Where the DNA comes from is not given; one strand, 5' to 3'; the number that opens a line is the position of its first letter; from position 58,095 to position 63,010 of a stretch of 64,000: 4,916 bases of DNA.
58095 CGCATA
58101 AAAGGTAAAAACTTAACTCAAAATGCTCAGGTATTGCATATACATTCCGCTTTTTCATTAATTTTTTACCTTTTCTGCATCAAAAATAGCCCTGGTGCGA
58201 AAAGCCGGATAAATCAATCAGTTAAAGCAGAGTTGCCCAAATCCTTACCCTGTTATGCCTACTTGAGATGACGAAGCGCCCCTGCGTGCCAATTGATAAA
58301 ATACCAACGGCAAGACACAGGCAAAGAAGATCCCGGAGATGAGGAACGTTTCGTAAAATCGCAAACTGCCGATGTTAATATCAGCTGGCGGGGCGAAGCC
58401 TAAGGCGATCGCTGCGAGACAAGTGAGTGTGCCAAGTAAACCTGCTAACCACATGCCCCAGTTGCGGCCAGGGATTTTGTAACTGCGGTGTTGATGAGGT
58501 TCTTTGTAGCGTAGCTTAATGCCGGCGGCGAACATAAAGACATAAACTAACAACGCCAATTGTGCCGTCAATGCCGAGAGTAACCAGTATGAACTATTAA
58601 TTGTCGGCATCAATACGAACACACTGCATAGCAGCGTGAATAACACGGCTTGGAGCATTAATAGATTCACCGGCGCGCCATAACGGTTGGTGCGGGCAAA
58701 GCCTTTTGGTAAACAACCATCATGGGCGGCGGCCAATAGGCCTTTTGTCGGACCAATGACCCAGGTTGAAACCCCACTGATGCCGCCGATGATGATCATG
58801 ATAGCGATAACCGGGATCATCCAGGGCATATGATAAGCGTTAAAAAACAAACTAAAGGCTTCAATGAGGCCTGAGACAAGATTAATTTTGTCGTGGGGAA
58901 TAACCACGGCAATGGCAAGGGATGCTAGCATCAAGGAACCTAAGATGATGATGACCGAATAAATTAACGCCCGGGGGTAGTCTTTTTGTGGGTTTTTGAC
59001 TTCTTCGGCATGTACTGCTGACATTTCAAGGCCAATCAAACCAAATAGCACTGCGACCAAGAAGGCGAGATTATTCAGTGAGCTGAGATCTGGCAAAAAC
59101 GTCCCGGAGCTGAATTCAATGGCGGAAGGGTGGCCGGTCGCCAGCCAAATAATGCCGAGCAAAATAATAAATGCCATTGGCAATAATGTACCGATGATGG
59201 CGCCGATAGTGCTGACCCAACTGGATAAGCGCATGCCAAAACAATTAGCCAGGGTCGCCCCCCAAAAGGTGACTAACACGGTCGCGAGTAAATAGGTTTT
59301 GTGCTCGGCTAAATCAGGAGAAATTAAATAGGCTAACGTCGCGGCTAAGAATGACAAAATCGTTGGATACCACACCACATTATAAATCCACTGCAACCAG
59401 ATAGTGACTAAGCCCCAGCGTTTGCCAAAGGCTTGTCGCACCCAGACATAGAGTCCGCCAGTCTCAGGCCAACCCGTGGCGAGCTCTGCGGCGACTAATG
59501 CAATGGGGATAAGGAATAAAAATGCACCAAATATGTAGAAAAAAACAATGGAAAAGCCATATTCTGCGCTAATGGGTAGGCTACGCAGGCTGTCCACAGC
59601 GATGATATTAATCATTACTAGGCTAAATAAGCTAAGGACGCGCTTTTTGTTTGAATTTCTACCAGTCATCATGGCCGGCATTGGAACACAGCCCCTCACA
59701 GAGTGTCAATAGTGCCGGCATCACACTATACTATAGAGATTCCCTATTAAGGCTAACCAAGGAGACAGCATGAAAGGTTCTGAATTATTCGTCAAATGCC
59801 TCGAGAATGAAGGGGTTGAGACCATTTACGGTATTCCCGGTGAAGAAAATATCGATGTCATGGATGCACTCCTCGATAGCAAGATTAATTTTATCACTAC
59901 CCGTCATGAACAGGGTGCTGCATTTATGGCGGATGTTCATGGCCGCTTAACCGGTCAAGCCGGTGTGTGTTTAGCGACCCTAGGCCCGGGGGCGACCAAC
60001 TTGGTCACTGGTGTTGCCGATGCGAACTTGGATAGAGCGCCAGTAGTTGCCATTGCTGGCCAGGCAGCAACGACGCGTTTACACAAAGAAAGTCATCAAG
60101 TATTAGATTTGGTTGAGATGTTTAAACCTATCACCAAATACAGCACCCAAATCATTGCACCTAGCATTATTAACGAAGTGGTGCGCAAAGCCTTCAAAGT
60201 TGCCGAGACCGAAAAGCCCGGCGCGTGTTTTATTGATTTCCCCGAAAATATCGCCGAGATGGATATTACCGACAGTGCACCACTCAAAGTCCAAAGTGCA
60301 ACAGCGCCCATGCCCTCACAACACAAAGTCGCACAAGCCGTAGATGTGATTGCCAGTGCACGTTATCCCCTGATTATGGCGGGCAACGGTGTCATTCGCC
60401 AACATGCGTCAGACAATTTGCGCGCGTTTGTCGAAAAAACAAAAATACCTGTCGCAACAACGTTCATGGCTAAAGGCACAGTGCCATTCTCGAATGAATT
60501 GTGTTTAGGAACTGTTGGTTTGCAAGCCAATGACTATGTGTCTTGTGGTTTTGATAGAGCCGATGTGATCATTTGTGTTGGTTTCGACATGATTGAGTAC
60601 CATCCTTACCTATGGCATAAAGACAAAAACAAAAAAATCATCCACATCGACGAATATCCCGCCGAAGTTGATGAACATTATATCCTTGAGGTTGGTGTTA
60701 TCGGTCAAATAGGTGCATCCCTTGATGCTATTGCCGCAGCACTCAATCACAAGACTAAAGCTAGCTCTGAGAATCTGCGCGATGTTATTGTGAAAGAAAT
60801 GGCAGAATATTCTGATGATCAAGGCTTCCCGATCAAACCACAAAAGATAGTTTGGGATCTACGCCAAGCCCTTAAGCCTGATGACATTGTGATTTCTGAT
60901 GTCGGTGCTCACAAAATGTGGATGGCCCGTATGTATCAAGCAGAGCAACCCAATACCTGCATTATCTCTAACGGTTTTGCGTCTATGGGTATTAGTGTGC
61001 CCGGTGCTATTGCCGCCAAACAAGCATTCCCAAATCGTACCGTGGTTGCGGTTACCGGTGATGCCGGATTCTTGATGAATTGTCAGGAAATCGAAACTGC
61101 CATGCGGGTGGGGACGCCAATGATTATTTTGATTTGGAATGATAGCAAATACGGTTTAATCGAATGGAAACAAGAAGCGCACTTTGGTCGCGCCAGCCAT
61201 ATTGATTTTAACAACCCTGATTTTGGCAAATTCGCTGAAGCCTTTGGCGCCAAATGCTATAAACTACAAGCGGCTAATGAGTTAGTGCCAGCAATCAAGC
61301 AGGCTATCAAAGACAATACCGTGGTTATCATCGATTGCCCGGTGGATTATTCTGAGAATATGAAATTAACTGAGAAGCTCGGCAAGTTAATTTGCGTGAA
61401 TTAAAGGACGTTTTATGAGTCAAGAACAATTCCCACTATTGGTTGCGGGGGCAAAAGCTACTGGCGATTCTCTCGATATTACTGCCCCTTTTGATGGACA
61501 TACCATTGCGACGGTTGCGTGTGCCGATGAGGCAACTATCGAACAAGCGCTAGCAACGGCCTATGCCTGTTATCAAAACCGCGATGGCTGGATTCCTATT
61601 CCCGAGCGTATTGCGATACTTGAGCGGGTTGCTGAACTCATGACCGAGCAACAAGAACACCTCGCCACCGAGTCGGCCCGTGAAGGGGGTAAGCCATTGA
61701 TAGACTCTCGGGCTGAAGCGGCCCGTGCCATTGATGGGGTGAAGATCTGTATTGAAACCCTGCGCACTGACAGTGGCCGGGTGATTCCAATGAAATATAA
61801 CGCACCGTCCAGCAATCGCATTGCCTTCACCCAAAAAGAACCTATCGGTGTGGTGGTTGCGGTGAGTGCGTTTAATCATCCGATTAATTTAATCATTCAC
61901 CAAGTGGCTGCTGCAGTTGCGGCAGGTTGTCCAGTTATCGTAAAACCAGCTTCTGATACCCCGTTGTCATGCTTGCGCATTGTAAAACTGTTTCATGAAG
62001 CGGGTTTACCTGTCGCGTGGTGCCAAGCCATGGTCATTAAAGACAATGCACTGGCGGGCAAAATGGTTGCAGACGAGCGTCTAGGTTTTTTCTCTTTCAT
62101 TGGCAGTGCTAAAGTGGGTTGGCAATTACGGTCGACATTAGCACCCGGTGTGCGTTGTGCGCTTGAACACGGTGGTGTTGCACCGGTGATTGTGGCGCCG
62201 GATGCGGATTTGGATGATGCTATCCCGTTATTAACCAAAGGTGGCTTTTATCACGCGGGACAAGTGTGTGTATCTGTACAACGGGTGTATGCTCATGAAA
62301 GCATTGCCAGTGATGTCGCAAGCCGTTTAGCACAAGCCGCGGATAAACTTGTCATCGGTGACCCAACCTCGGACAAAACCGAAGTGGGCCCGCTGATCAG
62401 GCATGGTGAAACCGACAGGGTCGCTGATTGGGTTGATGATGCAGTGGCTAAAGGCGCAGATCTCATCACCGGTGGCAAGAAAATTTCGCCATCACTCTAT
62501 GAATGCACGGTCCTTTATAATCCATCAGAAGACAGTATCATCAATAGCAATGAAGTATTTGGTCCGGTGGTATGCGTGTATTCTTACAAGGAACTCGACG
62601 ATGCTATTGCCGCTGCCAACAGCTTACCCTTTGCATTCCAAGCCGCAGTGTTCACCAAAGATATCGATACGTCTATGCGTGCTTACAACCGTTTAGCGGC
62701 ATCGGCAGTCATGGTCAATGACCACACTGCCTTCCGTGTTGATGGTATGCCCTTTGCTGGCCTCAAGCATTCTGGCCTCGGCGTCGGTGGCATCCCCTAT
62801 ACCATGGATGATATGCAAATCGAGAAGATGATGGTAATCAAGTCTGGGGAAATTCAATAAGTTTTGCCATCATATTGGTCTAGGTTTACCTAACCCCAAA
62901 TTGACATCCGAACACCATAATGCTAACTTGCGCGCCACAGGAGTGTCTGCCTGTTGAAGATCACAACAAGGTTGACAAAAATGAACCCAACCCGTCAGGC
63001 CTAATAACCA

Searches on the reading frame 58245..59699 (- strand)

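Call 15: search_protein_families(library=ncbifam, proteins=[window:58245-59699:-], max_evalue=1e-10)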
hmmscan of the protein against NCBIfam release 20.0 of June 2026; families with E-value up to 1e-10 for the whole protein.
window:58245-59699:- (484 aa): 22 families
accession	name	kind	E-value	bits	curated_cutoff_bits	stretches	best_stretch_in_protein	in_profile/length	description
TIGR03813.2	Gln_GABA_anti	equivalog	4.6e-145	484.3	650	1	21-472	3-459/479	glutamine/gamma-aminobutyrate antiporter GadC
NF053662.1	Glu_GABA_anti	equivalog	1.5e-133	446.2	640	1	22-473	2-448/468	glutamate/gamma-aminobutyrate antiporter GadC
NF040513.1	antiport_TyrP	equivalog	2.6e-97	326.4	630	1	19-471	2-459/465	tyrosine-tyramine antiporter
TIGR00910.1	2A0307_GadC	equivalog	3.8e-84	283.1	673.5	1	12-476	3-473/511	glutamate/gamma-aminobutyrate antiporter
TIGR00905.1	2A0302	subfamily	7.5e-26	90.9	409.05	1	11-429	1-408/473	basic amino acid/polyamine antiporter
NF011775.0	PRK15238.1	equivalog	8.9e-23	80.8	400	1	16-473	3-492/500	glutamate/gamma-aminobutyrate family transporter YjeM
TIGR00909.1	2A0306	subfamily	2.5e-22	79.4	556.8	1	19-412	2-389/429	amino acid transporter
NF007929.0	PRK10644.1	equivalog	1.6e-21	76.6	574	1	64-401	54-380/445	arginine/agmatine antiporter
TIGR00911.1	2A0308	subfamily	3.7e-19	68.6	701.8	1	47-462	80-474/505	L-type amino acid transporter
TIGR04298.1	his_histam_anti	equivalog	5e-18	65.5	750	1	51-392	34-368/429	histidine-histamine antiporter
NF008245.0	PRK11021.1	equivalog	1.1e-17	64.2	284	1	60-397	49-367/419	L-methionine/branched-chain amino acid transporter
TIGR00908.1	2A0305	equivalog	2e-16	59.9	381.75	1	66-419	56-393/442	ethanolamine permease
TIGR00913.1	2A0310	subfamily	6.6e-15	54.8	578.7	1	51-462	39-458/480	amino acid permease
NF008484.0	PRK11387.1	equivalog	1.2e-14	54.2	716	1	44-441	43-436/471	S-methylmethionine permease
NF007938.0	PRK10655.1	equivalog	2.6e-14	53.3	409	1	15-404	4-381/438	putrescine-ornithine antiporter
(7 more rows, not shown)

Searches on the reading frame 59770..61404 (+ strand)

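Call 15: search_protein_families(library=ncbifam, proteins=[window:59770-61404:+], max_evalue=1e-10)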
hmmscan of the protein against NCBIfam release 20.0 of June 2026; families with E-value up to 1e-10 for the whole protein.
window:59770-61404:+ (544 aa): 51 families (the best 25 are shown)
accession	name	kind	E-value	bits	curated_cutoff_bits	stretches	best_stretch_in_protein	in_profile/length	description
NF006187.0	PRK08322.1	equivalog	6.3e-241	800.6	509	1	1-542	2-546/548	acetolactate synthase large subunit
NF006378.0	PRK08617.1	equivalog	1.1e-156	522.5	510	1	2-537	9-550/556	acetolactate synthase AlsS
TIGR02418.1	acolac_catab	equivalog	1.1e-144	482.9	551.1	1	3-534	1-538/539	acetolactate synthase AlsS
NF004919.0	PRK06276.1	equivalog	4e-128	428.3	866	1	1-534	1-547/582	acetolactate synthase large subunit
TIGR00118.1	acolac_lg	equivalog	2.7e-127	425.6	538.35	1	1-531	1-540/557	biosynthetic-type acetolactate synthase large subunit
NF006052.0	PRK08199.1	subfamily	6.7e-116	387.8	539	1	2-528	9-540/559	thiamine pyrophosphate protein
NF004710.0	PRK06048.1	equivalog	3.3e-113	379.1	976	1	1-531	8-543/561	acetolactate synthase large subunit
NF006524.0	PRK08978.1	equivalog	3.7e-112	375.4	738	1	1-531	1-530/548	acetolactate synthase 2 catalytic subunit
NF006377.0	PRK08611.1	equivalog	2.7e-109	366.3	742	1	2-529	5-533/576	pyruvate oxidase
NF005824.0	PRK07710.1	equivalog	1.3e-104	350.6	976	1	1-531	17-554/573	acetolactate synthase large subunit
NF005860.0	PRK07789.1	equivalog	9.6e-104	347.9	881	1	1-524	34-577/615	acetolactate synthase large subunit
NF005058.0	PRK06466.1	equivalog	9.6e-102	341.3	951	1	2-530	5-552/574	acetolactate synthase 3 large subunit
NF006016.1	PRK08155.1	equivalog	2.7e-101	339.7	870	1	1-530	3-537/554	acetolactate synthase large subunit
NF005228.0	PRK06725.1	equivalog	1.2e-99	334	991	1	1-531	16-551/571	acetolactate synthase large subunit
NF005651.0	PRK07418.1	subfamily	1.5e-99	333.9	942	1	2-531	20-565/617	acetolactate synthase large subunit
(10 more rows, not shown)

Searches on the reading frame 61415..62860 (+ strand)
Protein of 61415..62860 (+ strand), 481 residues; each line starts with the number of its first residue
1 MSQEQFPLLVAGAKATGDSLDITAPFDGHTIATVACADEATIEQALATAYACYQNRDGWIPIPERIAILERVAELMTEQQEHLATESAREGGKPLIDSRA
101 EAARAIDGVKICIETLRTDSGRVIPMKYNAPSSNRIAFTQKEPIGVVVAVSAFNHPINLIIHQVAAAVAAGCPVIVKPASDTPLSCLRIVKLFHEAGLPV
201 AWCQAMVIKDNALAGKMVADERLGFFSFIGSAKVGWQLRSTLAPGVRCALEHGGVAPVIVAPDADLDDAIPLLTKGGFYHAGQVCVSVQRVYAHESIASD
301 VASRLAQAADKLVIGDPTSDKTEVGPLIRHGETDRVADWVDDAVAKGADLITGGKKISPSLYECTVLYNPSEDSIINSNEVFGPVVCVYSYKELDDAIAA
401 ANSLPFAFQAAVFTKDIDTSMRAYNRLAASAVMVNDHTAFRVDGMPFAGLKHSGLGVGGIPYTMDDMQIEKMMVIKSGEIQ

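Call 15: search_protein_families(library=ncbifam, proteins=[window:61415-62860:+], max_evalue=1e-10)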
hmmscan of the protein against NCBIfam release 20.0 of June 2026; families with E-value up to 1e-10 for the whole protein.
window:61415-62860:+ (481 aa): 39 families (the best 25 are shown)
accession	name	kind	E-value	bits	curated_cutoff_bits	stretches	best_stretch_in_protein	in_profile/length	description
NF040648.1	lactal_redase_Meth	equivalog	6.5e-109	365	650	1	9-476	2-463/463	lactaldehyde dehydrogenase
NF047626.1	SulfactDhSafD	equivalog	2e-88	297.4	700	1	20-475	3-454/454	sulfoacetaldehyde dehydrogenase SafD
TIGR01780.1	SSADH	subfamily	2.8e-85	286.9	646.35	1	23-467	2-444/448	succinate-semialdehyde dehydrogenase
NF006916.0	PRK09407.1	equivalog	3.9e-85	286.4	521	1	14-456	30-473/526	succinic semialdehyde dehydrogenase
NF010000.0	PRK13473.1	subfamily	9.3e-85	285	615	1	14-473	13-470/475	aminobutyraldehyde dehydrogenase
TIGR03250.1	PhnAcAld_DH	equivalog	3.1e-83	280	635.65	1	8-457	6-451/472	phosphonoacetaldehyde dehydrogenase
NF040869.1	G3PDH_Arch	equivalog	1.6e-80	271.2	780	1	5-475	19-491/502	NADP-dependent glyceraldehyde-3-phosphate dehydrogenase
TIGR01804.1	BADH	equivalog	2.4e-80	270.3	668.6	1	16-456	11-452/467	betaine-aldehyde dehydrogenase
NF009725.0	PRK13252.1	equivalog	1.3e-79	267.9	593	1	14-471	18-475/488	betaine-aldehyde dehydrogenase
NF045735.1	PaDhStyDPseudo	equivalog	1e-74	252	850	1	14-457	14-463/483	phenylacetaldehyde dehydrogenase StyD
NF008415.0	PRK11241.1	equivalog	9.1e-72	242.3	828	1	16-475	24-480/482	NADP-dependent succinate-semialdehyde dehydrogenase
NF042993.1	AlphKGSA_gudD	equivalog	7.2e-71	239.4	770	1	25-453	26-457/481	alpha-ketoglutaric semialdehyde dehydrogenase GucD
NF006915.0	PRK09406.1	equivalog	8.7e-70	235.8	730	1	23-456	6-437/457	NADP-dependent succinic semialdehyde dehydrogenase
NF045736.1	PaDhStyDRhodo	equivalog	4.1e-69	233.4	800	1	18-456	18-458/479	phenylacetaldehyde dehydrogenase StyD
TIGR02299.1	HpaE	equivalog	4.1e-67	226.8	638.35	1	16-476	14-477/488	5-carboxymethyl-2-hydroxymuconate semialdehyde dehydrogenase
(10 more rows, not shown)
